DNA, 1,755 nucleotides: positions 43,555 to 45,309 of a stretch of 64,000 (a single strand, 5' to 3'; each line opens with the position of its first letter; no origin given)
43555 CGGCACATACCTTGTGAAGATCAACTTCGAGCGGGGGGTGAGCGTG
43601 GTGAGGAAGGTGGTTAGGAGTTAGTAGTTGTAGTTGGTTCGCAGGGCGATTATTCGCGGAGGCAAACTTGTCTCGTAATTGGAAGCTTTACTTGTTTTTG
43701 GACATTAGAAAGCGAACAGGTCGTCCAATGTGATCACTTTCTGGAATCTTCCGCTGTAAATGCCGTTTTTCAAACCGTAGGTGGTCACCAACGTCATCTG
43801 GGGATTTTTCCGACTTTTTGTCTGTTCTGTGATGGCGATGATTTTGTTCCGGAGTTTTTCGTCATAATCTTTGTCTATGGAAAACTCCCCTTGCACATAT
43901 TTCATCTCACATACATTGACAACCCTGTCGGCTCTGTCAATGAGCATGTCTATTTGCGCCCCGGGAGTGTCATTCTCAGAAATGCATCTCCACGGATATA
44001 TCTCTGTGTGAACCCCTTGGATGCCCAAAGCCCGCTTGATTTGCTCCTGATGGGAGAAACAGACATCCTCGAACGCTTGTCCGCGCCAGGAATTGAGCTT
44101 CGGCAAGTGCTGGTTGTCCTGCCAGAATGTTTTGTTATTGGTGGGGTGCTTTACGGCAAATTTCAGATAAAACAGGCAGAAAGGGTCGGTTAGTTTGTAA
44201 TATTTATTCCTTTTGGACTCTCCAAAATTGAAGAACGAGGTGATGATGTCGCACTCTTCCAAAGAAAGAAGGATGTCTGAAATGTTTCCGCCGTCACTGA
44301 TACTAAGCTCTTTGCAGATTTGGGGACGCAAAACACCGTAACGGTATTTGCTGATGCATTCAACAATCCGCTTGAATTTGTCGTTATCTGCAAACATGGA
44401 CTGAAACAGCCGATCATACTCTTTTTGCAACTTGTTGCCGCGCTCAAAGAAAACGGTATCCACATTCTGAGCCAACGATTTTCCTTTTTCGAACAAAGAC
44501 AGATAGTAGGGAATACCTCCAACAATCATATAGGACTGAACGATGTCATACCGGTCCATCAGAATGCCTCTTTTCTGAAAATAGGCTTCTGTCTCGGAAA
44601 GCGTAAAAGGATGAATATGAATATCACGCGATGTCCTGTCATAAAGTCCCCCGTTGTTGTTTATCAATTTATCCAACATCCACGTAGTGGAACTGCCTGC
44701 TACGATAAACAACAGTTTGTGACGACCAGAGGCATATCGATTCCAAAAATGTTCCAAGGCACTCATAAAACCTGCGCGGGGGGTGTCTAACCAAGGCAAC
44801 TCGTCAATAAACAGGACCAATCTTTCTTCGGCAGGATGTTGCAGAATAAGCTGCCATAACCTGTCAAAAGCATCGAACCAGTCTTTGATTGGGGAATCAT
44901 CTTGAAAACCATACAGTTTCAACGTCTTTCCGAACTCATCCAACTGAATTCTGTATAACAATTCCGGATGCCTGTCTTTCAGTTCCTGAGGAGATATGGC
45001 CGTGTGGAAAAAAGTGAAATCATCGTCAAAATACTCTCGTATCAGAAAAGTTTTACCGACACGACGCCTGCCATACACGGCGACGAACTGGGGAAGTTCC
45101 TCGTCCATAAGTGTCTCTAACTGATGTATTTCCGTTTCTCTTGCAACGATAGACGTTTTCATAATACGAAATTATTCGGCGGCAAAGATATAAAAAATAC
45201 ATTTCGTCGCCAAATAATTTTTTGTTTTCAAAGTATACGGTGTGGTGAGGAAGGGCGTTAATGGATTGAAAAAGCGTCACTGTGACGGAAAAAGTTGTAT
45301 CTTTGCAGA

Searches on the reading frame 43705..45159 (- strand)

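Call 74: search_protein_families(library=pfam, proteins=[window:43705-45159:-], max_evalue=0.00001)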
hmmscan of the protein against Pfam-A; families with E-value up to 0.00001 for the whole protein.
window:43705-45159:- (484 aa): 4 families
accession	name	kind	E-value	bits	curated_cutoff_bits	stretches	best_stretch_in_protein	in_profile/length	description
PF01637.24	ATPase_2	-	6e-16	59.4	33.2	1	5-221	2-223/225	ATPase domain predominantly from Archaea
PF13173.12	AAA_14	-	9.2e-08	32.6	27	1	25-189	4-127/129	AAA domain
PF13191.12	AAA_16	-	2.9e-07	31.6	32.6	1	5-130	3-150/167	AAA ATPase domain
PF13401.12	AAA_22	-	3e-07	31.3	27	1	23-155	5-122/130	AAA domain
